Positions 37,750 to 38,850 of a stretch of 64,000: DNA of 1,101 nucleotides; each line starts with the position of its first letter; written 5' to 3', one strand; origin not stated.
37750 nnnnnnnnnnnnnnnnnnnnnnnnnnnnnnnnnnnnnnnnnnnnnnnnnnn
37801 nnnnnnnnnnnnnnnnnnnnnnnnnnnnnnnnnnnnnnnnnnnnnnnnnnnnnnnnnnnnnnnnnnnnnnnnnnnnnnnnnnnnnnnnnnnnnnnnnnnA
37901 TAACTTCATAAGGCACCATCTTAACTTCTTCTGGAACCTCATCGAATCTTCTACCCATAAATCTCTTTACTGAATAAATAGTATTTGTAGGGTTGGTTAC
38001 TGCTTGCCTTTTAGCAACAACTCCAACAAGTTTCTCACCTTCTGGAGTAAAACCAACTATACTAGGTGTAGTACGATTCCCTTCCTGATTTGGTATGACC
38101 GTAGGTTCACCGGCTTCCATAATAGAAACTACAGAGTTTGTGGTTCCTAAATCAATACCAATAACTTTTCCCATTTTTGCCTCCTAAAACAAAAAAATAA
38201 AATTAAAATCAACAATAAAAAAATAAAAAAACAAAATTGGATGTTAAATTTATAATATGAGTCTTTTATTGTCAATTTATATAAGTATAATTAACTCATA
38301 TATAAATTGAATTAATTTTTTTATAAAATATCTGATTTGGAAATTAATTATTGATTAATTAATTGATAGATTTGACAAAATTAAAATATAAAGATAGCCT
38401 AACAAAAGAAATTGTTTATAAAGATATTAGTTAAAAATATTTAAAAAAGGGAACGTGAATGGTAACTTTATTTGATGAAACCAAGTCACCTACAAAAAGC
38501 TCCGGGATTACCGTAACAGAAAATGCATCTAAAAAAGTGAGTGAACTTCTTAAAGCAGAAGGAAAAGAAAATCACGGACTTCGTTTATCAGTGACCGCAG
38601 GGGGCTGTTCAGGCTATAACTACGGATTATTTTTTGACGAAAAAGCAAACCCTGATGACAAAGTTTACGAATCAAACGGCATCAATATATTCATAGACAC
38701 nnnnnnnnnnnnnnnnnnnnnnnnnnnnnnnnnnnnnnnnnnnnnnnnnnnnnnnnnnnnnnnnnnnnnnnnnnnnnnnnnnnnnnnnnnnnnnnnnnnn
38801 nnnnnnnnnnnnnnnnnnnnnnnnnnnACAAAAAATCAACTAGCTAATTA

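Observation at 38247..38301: Inverted repeat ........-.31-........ wrapped around the predicted dnaK -35 box: candidate non-canonical HspR operator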

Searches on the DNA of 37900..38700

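Call 49: search_rna_families(source=window, start=37900, end=38700, threshold=evalue, max_evalue=1)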
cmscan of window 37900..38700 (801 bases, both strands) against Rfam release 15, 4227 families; matches with E-value up to 1: 0.
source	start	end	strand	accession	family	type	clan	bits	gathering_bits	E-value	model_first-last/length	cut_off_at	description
